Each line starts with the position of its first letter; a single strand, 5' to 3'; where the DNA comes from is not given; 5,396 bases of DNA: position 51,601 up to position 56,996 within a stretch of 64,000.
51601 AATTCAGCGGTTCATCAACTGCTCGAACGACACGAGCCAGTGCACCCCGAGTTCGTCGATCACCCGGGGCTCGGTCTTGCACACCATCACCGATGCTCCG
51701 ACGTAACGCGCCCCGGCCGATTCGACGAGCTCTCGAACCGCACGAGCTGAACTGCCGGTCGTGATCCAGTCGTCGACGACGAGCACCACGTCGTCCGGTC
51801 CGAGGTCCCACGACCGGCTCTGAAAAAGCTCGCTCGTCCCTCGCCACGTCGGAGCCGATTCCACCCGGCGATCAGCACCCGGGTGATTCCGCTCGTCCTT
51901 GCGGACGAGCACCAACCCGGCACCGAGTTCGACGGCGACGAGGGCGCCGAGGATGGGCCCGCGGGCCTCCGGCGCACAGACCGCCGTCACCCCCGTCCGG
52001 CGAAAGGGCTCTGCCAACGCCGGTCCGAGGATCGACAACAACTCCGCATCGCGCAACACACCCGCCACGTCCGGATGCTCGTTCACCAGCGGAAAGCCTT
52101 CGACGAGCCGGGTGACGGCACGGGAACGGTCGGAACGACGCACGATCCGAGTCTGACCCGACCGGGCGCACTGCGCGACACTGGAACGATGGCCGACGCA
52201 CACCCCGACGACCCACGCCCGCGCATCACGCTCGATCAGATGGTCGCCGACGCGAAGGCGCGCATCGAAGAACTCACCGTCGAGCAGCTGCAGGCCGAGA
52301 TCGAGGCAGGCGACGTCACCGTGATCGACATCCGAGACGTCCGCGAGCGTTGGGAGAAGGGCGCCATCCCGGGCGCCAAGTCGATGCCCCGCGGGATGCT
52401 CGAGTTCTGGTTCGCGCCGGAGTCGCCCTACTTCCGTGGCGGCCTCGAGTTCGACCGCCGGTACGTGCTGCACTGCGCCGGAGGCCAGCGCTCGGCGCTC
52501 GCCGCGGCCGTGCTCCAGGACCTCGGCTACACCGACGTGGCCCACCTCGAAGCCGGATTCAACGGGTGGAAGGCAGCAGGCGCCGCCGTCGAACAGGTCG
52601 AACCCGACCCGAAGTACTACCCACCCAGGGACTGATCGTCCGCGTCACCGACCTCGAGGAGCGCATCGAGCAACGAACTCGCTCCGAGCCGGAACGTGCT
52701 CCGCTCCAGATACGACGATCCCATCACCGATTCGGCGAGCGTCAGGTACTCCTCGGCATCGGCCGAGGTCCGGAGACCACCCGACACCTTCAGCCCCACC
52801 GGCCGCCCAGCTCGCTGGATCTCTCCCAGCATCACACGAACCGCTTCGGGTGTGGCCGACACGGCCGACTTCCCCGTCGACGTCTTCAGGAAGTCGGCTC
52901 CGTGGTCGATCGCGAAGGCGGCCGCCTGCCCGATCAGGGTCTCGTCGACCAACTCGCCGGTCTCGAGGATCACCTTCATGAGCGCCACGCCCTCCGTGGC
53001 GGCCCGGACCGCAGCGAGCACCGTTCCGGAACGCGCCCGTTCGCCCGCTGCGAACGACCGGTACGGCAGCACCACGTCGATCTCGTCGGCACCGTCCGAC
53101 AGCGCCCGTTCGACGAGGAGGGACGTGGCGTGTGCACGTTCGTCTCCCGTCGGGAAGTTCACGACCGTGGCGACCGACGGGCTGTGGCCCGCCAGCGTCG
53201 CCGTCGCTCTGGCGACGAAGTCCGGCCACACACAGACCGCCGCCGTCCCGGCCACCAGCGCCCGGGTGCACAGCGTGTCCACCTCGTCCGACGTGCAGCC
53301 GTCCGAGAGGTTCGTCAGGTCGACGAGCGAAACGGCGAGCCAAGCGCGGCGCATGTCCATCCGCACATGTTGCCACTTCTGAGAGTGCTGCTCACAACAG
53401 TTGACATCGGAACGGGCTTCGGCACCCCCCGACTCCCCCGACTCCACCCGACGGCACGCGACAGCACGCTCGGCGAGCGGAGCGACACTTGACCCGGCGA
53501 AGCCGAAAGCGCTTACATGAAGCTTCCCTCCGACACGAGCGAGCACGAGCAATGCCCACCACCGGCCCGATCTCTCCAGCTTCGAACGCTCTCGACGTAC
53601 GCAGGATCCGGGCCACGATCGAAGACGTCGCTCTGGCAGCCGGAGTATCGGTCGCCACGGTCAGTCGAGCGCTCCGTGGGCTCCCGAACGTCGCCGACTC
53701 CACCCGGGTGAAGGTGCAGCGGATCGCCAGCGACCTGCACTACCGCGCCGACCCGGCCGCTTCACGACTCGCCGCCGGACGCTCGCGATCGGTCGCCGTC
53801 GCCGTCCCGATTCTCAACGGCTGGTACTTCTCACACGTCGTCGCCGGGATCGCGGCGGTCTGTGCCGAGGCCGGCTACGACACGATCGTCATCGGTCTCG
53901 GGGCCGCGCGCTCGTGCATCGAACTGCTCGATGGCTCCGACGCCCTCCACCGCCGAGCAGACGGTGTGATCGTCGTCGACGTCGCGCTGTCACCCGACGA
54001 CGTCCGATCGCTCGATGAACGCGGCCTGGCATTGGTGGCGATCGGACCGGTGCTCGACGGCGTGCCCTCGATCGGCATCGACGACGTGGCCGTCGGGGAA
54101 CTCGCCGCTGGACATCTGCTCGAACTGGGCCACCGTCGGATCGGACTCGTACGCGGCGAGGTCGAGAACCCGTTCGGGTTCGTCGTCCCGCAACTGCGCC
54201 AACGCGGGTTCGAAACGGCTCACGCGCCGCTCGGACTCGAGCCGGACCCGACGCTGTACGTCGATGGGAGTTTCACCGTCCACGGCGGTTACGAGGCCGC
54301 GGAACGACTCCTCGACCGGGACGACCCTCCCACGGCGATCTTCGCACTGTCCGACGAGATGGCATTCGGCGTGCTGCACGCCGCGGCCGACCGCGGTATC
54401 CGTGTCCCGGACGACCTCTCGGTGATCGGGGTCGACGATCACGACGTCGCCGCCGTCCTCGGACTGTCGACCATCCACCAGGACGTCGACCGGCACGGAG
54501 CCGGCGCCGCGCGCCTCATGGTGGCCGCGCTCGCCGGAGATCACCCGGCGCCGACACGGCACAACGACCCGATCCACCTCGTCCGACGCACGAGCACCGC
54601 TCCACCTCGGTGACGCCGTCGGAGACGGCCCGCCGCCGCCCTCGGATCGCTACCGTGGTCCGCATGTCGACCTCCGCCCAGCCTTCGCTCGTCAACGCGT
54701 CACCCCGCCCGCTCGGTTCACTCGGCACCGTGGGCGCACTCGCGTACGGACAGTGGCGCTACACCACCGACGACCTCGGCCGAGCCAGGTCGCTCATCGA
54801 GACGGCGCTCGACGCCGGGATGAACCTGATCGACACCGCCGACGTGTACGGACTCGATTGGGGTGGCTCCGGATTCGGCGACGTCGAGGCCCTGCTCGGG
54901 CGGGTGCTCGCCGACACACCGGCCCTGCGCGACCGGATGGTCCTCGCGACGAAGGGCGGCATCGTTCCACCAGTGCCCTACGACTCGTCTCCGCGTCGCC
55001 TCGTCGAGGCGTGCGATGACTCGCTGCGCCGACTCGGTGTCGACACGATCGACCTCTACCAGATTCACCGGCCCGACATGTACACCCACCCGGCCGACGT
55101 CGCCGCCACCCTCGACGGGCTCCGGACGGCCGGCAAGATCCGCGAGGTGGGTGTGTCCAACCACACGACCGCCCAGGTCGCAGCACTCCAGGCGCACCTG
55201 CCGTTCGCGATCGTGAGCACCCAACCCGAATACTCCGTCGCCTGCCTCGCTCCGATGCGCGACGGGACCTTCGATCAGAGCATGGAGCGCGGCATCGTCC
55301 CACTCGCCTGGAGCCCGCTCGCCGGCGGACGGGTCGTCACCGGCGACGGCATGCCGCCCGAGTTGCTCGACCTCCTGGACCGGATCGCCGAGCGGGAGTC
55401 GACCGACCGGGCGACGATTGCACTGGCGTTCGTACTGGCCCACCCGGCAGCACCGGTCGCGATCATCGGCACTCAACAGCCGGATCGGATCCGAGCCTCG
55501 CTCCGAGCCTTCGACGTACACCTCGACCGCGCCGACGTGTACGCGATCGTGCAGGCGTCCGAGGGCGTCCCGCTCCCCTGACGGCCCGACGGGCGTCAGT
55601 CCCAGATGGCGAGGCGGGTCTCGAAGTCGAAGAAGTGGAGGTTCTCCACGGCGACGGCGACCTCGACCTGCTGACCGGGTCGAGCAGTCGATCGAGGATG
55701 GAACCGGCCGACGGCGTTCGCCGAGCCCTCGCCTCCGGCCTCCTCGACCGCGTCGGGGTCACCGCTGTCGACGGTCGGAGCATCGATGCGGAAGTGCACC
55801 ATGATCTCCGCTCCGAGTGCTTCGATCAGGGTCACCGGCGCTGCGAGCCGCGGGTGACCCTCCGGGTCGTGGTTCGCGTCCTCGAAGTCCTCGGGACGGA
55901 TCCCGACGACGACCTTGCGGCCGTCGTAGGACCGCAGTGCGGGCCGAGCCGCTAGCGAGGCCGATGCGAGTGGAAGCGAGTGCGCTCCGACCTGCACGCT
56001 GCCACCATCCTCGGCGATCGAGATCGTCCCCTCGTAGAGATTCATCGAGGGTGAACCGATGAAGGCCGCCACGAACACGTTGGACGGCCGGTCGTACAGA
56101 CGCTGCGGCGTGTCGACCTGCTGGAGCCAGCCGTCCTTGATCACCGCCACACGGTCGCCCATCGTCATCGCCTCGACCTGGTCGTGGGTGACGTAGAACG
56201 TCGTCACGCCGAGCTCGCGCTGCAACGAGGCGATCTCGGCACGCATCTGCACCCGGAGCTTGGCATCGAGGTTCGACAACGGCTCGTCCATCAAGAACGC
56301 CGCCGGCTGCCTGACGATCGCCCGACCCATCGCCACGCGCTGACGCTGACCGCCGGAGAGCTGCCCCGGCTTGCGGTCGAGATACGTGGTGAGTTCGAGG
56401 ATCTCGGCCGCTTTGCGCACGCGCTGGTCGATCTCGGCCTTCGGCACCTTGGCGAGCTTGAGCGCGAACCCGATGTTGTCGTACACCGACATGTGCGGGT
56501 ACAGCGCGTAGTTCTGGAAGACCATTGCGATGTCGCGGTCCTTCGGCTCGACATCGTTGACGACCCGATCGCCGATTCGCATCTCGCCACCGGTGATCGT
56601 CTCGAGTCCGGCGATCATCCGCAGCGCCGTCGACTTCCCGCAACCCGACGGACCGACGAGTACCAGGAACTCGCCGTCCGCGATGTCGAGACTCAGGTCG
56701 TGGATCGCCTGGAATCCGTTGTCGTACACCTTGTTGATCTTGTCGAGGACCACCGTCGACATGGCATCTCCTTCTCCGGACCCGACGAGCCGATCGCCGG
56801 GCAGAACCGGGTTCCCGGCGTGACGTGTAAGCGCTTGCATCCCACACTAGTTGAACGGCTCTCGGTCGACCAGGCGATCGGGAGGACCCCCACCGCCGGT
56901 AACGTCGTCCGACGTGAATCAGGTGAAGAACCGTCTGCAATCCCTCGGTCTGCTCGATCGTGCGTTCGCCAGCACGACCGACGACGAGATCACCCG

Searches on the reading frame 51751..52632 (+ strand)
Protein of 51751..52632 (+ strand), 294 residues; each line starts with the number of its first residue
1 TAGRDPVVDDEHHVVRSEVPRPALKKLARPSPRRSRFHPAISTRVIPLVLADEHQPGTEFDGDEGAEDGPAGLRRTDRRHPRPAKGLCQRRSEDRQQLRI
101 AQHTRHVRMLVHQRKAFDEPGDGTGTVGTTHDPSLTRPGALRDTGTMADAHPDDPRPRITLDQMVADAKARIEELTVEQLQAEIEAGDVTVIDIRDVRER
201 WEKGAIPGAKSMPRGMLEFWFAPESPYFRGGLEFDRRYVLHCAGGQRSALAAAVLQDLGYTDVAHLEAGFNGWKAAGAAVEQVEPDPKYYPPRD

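Call 10: search_protein_families(library=pfam, proteins=[window:51751-52632:+], max_evalue=0.00001)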
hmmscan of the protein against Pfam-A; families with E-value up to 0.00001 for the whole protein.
window:51751-52632:+ (294 aa): 1 family
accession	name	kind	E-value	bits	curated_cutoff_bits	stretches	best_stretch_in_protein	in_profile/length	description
PF00581.25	Rhodanese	-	1.9e-18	67.2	22.2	1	176-276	1-102/102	Rhodanese-like domain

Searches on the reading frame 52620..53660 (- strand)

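Call 10: search_protein_families(library=pfam, proteins=[window:52620-53660:-], max_evalue=0.00001)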
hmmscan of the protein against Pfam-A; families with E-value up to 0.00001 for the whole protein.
window:52620-53660:- (347 aa): 1 family
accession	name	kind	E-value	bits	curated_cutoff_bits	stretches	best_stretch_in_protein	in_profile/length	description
PF01791.15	DeoC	-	6.2e-24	85.3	23.8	1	112-306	5-208/229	DeoC/LacD family aldolase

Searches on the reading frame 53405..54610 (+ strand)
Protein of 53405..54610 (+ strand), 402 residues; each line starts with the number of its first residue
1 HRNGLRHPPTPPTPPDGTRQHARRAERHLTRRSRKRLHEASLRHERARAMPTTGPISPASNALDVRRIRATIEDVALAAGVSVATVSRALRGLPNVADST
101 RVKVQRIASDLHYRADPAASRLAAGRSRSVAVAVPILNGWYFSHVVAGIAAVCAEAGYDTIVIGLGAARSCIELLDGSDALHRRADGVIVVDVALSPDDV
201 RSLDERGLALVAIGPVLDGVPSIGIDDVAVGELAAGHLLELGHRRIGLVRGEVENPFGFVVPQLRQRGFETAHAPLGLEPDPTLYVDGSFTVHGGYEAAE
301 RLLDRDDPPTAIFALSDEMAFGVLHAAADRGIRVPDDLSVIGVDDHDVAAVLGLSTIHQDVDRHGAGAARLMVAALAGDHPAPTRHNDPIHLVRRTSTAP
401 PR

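Call 11: search_protein_families(library=pfam, proteins=[window:53405-54610:+], max_evalue=0.00001)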
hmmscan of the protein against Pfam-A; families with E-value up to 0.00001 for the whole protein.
window:53405-54610:+ (402 aa): 4 families
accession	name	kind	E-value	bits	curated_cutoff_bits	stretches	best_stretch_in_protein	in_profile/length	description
PF13377.12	Peripla_BP_3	-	9.6e-36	123.8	26.5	1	236-398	2-167/167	Periplasmic binding protein-like domain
PF00532.27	Peripla_BP_1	-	4.9e-19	69.3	22.2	1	131-344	5-224/281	Periplasmic binding proteins and sugar binding domain of LacI family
PF00356.27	LacI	-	1.4e-13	50.9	27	1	71-114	1-44/46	Bacterial regulatory proteins, lacI family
PF13407.12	Peripla_BP_4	-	1.8e-06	28.2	35.1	1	130-378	1-256/258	Periplasmic binding protein domain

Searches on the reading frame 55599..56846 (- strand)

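Call 11: search_protein_families(library=pfam, proteins=[window:55599-56846:-], max_evalue=0.00001)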
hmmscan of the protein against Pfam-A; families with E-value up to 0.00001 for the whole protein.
window:55599-56846:- (416 aa): 2 families
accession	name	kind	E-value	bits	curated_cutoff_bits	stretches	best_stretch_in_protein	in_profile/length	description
PF00005.33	ABC_tran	-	2.5e-31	109.5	25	1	49-190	2-136/137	ABC transporter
PF17912.7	OB_MalK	-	2e-12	48.2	27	1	264-321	1-53/53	MalK OB fold domain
